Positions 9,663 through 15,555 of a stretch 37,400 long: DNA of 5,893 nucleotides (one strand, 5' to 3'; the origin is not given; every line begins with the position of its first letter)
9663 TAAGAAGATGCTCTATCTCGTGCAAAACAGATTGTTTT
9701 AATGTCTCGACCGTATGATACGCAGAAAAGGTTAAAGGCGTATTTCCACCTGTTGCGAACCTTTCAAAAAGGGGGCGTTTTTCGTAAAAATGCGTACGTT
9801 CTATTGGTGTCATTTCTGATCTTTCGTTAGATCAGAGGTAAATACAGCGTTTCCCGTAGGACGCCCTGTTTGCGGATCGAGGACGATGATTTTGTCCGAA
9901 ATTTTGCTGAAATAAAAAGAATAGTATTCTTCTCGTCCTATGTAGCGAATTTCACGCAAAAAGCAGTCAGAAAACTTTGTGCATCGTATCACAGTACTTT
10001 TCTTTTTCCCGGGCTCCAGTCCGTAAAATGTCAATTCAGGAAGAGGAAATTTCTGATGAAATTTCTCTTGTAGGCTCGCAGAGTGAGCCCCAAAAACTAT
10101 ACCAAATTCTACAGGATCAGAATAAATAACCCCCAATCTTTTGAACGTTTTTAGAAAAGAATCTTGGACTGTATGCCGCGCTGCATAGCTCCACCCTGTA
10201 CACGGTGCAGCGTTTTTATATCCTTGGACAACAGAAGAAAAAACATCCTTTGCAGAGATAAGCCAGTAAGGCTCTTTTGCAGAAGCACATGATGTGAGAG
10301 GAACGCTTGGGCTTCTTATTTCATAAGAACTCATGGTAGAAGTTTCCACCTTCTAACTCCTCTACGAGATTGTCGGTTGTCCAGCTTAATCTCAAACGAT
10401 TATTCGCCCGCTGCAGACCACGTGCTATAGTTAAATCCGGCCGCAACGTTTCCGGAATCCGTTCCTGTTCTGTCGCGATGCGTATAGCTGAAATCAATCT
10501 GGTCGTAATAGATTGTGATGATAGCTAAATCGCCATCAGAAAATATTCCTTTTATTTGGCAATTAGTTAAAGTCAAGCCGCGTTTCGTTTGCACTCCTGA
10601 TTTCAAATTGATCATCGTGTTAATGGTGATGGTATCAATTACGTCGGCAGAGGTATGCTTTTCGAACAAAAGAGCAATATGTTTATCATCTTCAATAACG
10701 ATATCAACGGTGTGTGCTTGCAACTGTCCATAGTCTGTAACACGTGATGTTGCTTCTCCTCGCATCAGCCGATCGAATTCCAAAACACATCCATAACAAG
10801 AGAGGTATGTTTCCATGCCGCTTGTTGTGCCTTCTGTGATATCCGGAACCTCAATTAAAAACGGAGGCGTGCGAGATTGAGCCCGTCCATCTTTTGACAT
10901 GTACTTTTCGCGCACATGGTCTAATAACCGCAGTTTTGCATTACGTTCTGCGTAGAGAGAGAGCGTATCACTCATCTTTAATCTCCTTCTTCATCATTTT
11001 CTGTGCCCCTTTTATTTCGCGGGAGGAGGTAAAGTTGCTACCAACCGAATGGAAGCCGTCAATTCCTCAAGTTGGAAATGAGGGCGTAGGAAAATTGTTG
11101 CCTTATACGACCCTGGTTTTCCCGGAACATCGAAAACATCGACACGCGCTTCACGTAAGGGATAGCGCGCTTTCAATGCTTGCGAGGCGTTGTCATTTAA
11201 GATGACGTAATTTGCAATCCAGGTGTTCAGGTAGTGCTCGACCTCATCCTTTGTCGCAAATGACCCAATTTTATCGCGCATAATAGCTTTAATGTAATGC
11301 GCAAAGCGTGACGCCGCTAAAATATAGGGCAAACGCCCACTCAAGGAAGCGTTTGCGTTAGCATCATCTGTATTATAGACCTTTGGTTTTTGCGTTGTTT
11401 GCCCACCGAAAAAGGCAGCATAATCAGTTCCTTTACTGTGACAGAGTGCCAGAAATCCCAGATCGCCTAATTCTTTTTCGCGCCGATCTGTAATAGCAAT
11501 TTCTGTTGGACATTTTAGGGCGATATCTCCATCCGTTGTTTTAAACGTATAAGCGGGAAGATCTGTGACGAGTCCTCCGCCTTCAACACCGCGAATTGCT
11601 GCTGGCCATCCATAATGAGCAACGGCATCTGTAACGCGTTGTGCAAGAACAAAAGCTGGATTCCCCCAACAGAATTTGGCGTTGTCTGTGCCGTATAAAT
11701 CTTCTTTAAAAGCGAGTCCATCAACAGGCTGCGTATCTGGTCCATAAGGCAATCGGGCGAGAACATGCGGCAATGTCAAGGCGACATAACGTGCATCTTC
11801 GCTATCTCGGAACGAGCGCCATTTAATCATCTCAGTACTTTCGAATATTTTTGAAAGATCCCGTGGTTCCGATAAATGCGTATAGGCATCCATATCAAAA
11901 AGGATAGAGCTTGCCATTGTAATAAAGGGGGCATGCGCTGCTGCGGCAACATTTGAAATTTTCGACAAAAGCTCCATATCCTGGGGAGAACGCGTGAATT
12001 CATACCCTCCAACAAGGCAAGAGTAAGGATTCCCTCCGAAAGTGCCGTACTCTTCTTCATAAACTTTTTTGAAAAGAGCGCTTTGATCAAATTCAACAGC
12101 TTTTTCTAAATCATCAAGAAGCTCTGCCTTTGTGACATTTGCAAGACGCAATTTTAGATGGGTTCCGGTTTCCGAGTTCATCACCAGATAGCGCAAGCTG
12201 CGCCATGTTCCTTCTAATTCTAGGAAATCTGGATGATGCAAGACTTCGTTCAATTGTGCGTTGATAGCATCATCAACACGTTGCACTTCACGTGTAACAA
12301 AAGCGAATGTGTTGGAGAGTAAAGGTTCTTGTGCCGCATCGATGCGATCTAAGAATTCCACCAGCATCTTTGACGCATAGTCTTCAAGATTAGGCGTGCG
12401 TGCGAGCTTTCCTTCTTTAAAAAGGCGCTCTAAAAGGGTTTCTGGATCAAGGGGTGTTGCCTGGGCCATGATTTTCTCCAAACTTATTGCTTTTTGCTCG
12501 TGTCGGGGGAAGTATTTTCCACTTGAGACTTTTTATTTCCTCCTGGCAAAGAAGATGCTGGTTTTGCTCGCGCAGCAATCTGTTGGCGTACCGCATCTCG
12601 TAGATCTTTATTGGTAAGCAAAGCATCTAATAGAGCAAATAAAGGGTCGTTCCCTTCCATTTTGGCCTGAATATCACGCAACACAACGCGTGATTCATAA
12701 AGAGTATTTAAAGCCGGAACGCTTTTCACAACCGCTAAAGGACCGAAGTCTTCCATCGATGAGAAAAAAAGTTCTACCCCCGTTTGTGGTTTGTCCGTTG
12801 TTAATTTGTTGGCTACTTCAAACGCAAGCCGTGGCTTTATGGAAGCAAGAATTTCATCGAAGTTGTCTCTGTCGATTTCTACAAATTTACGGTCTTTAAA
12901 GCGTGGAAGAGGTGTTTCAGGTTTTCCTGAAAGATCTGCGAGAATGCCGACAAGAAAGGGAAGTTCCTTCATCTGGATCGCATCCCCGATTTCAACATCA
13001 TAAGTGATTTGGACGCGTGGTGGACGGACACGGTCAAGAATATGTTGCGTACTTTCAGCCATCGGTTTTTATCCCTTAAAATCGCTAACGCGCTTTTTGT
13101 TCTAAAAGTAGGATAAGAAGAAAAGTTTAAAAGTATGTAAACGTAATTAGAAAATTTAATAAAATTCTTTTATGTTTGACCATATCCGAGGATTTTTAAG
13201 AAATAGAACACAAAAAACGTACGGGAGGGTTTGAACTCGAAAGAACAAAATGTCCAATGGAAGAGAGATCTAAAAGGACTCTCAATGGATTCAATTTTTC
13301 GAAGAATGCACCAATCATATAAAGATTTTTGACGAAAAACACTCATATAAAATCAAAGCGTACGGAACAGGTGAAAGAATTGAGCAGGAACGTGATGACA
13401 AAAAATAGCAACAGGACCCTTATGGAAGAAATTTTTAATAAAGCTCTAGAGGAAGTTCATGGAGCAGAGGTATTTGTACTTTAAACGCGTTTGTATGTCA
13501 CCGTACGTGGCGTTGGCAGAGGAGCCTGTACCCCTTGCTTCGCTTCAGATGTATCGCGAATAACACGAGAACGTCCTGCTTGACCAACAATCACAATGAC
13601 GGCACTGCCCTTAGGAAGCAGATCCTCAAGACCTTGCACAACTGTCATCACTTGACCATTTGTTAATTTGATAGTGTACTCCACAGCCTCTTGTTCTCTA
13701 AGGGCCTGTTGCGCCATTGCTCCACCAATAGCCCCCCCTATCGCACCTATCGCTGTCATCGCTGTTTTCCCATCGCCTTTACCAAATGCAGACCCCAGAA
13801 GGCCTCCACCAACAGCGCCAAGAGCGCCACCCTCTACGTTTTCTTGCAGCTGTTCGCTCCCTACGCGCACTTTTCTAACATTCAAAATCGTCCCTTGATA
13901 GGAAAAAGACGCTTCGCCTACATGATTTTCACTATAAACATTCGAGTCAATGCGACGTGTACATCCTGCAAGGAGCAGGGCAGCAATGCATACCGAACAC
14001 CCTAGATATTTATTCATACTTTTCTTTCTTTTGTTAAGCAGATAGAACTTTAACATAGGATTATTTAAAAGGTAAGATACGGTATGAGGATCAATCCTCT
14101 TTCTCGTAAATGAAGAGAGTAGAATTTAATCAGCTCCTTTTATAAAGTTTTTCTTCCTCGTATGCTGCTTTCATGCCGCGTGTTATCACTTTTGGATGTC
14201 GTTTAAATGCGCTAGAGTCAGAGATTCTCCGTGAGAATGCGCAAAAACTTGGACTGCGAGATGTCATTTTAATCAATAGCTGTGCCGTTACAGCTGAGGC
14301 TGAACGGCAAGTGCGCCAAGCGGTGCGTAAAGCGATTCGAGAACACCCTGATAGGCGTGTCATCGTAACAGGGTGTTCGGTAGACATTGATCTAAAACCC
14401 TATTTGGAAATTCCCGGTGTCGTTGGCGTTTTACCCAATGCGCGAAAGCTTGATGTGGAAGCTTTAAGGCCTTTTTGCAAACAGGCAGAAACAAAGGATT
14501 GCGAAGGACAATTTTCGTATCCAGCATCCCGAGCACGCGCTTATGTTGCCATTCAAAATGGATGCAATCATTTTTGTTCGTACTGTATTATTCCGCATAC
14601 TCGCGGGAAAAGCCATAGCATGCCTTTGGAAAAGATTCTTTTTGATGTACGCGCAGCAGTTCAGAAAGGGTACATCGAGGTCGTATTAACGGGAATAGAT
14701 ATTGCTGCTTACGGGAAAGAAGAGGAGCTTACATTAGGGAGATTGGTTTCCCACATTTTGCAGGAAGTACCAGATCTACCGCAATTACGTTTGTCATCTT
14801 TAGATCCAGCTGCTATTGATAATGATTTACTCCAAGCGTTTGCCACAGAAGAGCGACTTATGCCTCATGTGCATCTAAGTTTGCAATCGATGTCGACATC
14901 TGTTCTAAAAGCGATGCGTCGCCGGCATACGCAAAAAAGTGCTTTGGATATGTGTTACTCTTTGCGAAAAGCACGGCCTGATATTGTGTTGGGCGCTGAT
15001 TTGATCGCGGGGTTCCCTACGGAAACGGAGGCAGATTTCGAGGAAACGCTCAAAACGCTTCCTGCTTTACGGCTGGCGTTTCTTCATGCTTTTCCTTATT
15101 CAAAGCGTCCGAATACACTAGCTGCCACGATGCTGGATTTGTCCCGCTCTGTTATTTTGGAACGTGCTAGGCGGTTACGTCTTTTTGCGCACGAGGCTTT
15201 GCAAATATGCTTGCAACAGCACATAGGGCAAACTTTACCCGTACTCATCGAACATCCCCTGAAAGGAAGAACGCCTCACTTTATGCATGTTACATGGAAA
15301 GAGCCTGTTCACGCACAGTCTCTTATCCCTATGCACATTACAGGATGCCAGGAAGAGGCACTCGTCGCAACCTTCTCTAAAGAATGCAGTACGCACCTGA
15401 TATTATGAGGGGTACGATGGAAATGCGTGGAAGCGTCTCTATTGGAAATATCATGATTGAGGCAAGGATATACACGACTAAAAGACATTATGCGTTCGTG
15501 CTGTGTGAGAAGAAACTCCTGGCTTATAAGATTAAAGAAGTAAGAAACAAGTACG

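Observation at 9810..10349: Unassigned 179-aa gene wedged between hcp and tssE, possibly a second very divergent tube-like protein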

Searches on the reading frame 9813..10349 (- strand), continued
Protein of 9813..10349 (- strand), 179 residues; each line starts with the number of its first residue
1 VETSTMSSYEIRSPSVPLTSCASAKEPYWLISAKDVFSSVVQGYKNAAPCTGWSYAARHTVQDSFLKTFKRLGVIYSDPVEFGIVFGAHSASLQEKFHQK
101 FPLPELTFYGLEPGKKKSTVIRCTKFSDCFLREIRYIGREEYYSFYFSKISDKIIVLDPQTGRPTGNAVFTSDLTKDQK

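Call 85: search_solved_structures(query=A7, max_evalue=1)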
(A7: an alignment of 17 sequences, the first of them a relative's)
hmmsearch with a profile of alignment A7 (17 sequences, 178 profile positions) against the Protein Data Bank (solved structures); distinct sequences matched with E-value up to 1: 6.
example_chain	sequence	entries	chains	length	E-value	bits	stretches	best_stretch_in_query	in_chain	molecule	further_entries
7fcf_B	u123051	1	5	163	0.0013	21.7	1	41-173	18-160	Fimbrial protein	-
9qpe_A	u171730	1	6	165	0.039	16.9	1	42-173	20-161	Hcp family type VI secretion system effector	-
7fcf_A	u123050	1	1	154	0.21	14.5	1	41-164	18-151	Fimbrial protein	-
8phs_AM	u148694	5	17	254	0.33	13.9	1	105-154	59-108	Decorator protein P04 | Decoration protein P04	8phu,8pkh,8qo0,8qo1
3iyg_H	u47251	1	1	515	0.93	12.4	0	74-155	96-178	T-complex protein 1 subunit eta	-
9unw_B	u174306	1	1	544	1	12.3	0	74-154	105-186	T-complex protein 1 subunit eta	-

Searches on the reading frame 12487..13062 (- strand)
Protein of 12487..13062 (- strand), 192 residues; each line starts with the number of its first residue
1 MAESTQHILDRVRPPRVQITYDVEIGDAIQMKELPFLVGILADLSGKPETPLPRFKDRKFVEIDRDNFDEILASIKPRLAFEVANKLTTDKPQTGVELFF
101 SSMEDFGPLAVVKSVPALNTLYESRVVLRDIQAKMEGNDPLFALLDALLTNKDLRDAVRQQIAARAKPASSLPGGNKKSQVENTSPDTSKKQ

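Call 5: search_protein_families(library=pfam, proteins=[window:12487-13062:-], max_evalue=0.1)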
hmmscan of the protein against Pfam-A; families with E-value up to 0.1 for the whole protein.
window:12487-13062:- (192 aa): 2 families
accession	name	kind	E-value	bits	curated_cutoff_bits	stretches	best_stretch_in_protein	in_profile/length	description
PF05591.17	T6SS_VipA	-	1e-50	172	24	1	10-162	2-154/155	Type VI secretion system, VipA, VC_A0107 or Hcp2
PF04738.18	Lant_dehydr_N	-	0.047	12.3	28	1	116-164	182-229/649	Lantibiotic dehydratase, N terminus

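Call 6: search_protein_families(library=ncbifam, proteins=[window:12487-13062:-], max_evalue=0.1)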
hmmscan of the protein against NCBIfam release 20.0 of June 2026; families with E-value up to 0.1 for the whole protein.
window:12487-13062:- (192 aa): 1 family
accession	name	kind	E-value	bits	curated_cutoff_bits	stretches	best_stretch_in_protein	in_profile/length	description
TIGR03358.1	VI_chp_5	equivalog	1e-49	168.4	97.25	1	6-163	1-158/160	type VI secretion system contractile sheath small subunit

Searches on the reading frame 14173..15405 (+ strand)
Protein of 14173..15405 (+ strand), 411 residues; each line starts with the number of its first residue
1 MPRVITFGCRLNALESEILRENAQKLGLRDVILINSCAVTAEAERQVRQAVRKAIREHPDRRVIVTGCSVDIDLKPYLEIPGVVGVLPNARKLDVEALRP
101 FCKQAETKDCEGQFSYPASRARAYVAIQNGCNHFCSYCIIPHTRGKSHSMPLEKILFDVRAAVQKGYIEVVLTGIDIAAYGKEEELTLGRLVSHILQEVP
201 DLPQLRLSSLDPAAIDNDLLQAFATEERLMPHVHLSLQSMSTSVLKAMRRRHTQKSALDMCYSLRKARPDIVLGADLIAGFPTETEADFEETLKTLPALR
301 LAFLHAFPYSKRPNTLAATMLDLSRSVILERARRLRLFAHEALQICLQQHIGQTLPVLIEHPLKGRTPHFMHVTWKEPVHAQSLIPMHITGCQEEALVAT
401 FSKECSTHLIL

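Call 5: search_protein_families(library=pfam, proteins=[window:14173-15405:+], max_evalue=0.1)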
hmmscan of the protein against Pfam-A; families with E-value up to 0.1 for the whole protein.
window:14173-15405:+ (411 aa): 2 families
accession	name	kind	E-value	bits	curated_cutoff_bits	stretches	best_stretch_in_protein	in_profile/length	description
PF04055.27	Radical_SAM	-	5e-22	79.3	29.5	1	127-295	3-165/166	Radical SAM superfamily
PF00919.26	UPF0004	-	6.7e-13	48.9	27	1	4-75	4-84/98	Uncharacterized protein family UPF0004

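Call 6: search_protein_families(library=ncbifam, proteins=[window:14173-15405:+], max_evalue=0.1)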
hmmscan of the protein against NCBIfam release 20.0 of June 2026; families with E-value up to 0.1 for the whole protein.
window:14173-15405:+ (411 aa): 36 families (the best 25 are shown)
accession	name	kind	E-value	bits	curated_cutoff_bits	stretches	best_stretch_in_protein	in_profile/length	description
TIGR01579.1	MiaB-like-C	equivalog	7e-110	368.1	357.05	1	5-384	2-411/416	tRNA (N(6)-L-threonylcarbamoyladenosine(37)-C(2))-methylthiotransferase MtaB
TIGR00089.1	TIGR00089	subfamily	4.2e-92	309.2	251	1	4-396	4-426/429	MiaB/RimO family radical SAM methylthiotransferase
TIGR01574.1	miaB-methiolase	equivalog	1.4e-65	222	355.3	1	6-364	6-391/437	tRNA (N6-isopentenyl adenosine(37)-C2)-methylthiotransferase MiaB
TIGR01578.1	MiaB-like-B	hypoth_equivalog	5.7e-59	200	314.7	1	5-369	5-382/421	tRNA (N(6)-L-threonylcarbamoyladenosine(37)-C(2))-methylthiotransferase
TIGR01125.1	TIGR01125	equivalog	7.5e-52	176.8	356.95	1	5-361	5-379/432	30S ribosomal protein S12 methylthiotransferase RimO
NF010916.0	PRK14336.1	equivalog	2.6e-46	158.2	606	1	4-344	6-345/418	tRNA (N6-isopentenyl adenosine(37)-C2)-methylthiotransferase MiaB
TIGR04013.1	B12_SAM_MJ_1487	hypoth_equivalog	2.6e-14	52.9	251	1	106-298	134-332/382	TIGR04013 family B12-binding domain/radical SAM domain-containing protein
TIGR04014.1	B12_SAM_MJ_0865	equivalog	4.3e-14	52.2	360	1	121-301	159-338/434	methyl-coenzyme M reductase glutamine C-methyltransferase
NF040546.1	rSAM_CUAEP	equivalog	4.5e-08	32.2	500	1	121-298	170-340/468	CUAEP/CCAEP-tail radical SAM (seleno)protein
TIGR03994.1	rSAM_HemZ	equivalog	2e-07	30.5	321.4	1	212-300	182-267/401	coproporphyrinogen dehydrogenase HemZ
TIGR04479.1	bcpD_PhpK_rSAM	subfamily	6.3e-07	28.1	600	1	233-296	345-406/504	PhpK family radical SAM P-methyltransferase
NF006066.0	PRK08207.2-5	equivalog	3.2e-05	22.7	1117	1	124-300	194-375/518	coproporphyrinogen III oxidase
TIGR00538.1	hemN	equivalog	8.7e-05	21.5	324.95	1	209-329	143-259/454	oxygen-independent coproporphyrinogen III oxidase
NF006067.1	PRK08208.1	equivalog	0.0001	21.4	380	1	212-318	133-236/427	STM4012 family radical SAM protein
TIGR01212.1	TIGR01212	equivalog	0.00011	21.5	180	1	219-300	128-206/302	tRNA modification radical SAM protein MnmL/YtqA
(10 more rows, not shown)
